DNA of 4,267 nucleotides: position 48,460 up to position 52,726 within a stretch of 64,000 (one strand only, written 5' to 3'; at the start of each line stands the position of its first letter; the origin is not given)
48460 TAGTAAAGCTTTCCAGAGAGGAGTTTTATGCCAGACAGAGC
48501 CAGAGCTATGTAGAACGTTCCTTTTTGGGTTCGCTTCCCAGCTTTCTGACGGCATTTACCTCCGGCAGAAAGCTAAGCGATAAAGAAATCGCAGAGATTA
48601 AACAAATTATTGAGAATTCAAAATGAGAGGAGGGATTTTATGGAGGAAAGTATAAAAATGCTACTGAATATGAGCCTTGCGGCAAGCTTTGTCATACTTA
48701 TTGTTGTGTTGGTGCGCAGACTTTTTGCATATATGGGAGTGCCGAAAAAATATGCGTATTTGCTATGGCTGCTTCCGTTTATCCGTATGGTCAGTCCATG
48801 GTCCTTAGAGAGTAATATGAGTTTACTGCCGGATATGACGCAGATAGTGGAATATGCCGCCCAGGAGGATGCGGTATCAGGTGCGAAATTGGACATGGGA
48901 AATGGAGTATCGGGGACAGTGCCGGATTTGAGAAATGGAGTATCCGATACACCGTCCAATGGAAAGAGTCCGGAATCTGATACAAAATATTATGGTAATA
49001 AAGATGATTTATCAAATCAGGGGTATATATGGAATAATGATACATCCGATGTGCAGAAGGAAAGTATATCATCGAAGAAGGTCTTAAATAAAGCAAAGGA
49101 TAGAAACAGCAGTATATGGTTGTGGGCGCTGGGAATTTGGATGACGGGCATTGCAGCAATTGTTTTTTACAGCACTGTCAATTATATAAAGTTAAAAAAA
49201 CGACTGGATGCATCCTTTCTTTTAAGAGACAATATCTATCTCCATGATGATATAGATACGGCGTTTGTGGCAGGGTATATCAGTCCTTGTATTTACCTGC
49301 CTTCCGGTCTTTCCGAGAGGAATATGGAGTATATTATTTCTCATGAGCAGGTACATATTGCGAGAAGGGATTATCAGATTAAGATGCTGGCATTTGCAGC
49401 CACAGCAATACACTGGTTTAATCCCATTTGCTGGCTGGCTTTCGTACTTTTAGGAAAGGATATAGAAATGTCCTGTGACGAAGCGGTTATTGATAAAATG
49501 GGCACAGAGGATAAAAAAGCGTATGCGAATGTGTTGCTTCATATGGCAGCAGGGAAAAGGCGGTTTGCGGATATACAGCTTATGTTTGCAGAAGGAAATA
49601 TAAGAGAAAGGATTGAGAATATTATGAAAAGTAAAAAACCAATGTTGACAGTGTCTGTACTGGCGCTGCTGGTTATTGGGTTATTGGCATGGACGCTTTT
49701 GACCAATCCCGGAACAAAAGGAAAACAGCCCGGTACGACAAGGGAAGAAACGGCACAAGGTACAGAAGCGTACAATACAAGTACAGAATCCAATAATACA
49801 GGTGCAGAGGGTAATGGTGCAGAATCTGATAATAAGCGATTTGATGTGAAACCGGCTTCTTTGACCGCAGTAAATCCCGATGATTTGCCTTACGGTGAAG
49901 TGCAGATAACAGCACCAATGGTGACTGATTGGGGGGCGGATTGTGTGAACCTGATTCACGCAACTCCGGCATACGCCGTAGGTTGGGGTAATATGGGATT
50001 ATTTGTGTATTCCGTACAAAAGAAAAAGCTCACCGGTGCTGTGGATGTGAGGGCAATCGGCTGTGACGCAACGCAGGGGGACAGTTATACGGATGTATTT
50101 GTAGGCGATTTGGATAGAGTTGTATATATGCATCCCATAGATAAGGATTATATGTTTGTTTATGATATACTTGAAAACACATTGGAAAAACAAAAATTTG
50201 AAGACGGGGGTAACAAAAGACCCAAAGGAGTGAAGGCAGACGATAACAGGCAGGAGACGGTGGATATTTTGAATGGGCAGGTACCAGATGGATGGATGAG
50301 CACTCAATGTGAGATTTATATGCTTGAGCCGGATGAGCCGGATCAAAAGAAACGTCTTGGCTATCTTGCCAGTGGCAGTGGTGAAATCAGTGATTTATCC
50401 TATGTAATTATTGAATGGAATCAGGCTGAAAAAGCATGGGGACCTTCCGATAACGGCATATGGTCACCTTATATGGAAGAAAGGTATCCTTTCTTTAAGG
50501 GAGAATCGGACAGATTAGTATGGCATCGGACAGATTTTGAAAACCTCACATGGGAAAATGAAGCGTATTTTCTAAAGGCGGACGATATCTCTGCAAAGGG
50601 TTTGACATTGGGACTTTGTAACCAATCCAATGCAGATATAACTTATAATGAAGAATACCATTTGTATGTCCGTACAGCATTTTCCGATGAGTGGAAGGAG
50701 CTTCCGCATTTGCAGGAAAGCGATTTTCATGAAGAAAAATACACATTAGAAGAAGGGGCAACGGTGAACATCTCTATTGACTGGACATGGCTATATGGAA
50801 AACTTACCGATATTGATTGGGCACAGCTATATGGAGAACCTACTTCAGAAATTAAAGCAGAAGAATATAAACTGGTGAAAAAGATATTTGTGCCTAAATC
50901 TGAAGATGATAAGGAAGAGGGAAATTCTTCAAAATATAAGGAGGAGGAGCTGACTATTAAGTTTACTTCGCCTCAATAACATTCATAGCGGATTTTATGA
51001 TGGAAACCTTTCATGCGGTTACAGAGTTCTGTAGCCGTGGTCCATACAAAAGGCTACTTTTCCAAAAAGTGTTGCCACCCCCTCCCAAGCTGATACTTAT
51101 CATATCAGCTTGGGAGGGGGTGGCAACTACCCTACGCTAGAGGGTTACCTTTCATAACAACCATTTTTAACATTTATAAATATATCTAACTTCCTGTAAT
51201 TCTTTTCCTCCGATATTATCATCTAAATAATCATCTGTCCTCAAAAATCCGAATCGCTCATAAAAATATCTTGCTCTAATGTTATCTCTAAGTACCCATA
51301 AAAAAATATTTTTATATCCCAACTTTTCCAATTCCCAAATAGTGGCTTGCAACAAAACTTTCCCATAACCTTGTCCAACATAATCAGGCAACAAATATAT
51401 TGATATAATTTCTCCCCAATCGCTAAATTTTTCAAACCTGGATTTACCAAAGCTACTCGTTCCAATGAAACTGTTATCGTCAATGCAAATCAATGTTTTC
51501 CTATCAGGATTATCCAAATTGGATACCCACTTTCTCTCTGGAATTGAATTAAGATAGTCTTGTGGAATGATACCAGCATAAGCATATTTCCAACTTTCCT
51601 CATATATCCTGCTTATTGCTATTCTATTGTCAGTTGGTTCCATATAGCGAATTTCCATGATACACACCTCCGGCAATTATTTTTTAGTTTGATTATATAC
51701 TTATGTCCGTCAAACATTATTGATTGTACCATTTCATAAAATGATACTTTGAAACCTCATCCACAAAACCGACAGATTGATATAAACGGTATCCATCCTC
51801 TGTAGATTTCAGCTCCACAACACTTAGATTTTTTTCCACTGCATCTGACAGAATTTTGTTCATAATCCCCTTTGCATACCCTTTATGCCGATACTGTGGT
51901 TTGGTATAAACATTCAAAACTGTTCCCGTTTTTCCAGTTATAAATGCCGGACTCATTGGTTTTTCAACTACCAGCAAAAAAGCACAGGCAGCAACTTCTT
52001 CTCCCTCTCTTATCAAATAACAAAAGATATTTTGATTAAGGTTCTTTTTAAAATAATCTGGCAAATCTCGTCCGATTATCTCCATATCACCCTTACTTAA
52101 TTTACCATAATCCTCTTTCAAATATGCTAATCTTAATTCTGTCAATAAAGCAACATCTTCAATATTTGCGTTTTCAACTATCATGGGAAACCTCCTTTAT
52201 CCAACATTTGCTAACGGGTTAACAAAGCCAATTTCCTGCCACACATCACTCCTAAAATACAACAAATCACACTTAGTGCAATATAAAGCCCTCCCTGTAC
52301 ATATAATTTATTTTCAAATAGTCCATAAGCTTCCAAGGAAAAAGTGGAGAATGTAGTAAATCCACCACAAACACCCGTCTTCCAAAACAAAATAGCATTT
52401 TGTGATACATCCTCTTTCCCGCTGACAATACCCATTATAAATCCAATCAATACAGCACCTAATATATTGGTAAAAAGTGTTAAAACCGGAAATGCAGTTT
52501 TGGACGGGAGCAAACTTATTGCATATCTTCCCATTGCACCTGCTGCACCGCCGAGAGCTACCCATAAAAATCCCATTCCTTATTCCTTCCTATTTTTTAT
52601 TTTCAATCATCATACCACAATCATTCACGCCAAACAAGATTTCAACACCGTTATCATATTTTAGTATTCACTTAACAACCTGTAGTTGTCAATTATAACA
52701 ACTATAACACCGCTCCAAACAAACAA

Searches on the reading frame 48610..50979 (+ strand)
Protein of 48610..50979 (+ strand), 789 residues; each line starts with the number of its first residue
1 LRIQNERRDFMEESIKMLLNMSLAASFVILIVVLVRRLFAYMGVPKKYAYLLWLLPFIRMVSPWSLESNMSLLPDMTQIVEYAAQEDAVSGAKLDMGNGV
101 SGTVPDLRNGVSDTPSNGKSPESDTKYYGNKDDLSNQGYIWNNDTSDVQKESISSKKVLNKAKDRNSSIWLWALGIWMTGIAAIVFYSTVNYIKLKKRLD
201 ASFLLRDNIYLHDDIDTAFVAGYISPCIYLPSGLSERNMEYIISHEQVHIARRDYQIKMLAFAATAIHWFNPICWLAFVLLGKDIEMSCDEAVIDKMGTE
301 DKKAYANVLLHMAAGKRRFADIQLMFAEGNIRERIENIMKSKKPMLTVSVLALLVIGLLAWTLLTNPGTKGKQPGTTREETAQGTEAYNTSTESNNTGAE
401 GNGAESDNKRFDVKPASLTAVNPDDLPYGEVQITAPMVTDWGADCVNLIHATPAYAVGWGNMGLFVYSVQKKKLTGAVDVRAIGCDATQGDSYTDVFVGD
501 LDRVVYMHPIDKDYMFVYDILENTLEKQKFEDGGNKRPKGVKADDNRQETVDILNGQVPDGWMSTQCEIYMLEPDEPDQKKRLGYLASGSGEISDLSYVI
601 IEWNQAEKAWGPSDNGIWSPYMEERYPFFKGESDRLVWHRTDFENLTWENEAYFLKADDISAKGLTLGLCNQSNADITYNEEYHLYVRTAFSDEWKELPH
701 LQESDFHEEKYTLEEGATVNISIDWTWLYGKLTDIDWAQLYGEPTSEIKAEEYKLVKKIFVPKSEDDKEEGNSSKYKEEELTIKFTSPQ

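Call 8: search_protein_families(library=pfam, proteins=[window:48610-50979:+], max_evalue=0.001)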
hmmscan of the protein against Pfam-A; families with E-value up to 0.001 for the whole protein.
window:48610-50979:+ (789 aa): 2 families
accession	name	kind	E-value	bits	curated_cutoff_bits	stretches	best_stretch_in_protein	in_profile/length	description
PF05569.17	Peptidase_M56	-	7.9e-44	150.4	31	1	17-338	2-296/296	BlaR1 peptidase M56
PF20251.4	Big_14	-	1.3e-08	35.2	27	1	661-733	15-84/104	Bacterial Ig-like domain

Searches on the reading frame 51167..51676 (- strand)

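Call 15: search_protein_families(library=pfam, proteins=[window:51167-51676:-], max_evalue=0.001)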
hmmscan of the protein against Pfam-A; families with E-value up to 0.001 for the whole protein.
window:51167-51676:- (169 aa): 6 families
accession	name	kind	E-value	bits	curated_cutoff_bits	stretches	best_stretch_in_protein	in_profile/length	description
PF00583.31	Acetyltransf_1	-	1.3e-17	64.6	20.7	1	24-144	4-116/116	Acetyltransferase (GNAT) family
PF13508.13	Acetyltransf_7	-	3.1e-11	43.9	27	1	59-144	3-82/84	Acetyltransferase (GNAT) domain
PF08445.16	FR47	-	1.9e-08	34.6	22.1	1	86-147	20-80/86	FR47-like protein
PF13673.13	Acetyltransf_10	-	3.2e-07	30.8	23.6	1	40-149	12-112/128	Acetyltransferase (GNAT) domain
PF13302.13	Acetyltransf_3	-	9.2e-06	26.8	25.4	1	10-144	5-137/138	Acetyltransferase (GNAT) domain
PF13420.13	Acetyltransf_4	-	0.00086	19.8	24.3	1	48-144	38-134/155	Acetyltransferase (GNAT) domain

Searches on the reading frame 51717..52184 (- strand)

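Call 15: search_protein_families(library=pfam, proteins=[window:51717-52184:-], max_evalue=0.001)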
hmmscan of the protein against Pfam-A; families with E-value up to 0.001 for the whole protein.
window:51717-52184:- (155 aa): 4 families
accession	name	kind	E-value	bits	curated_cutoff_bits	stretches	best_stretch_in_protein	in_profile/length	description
PF00583.31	Acetyltransf_1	-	4.3e-10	40.3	20.7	1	45-140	25-116/116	Acetyltransferase (GNAT) family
PF13508.13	Acetyltransf_7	-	1.7e-08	35.2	27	1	55-141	5-83/84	Acetyltransferase (GNAT) domain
PF13527.13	Acetyltransf_9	-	2.7e-07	31.1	25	1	44-140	32-124/127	Acetyltransferase (GNAT) domain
PF13673.13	Acetyltransf_10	-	9.3e-06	26.1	23.6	1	86-144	51-111/128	Acetyltransferase (GNAT) domain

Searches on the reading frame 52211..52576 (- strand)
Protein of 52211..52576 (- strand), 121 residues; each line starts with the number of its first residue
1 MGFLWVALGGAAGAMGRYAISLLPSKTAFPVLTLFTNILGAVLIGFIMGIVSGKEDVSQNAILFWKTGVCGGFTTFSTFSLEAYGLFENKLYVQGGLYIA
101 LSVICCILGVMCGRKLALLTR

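Call 15: search_protein_families(library=pfam, proteins=[window:52211-52576:-], max_evalue=0.001)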
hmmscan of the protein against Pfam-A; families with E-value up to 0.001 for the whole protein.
window:52211-52576:- (121 aa): 1 family
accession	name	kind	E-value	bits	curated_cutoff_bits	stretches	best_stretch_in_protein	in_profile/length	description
PF02537.21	CRCB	-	6.9e-28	97.4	32.9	1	4-113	1-102/103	CrcB-like protein, Camphor Resistance (CrcB)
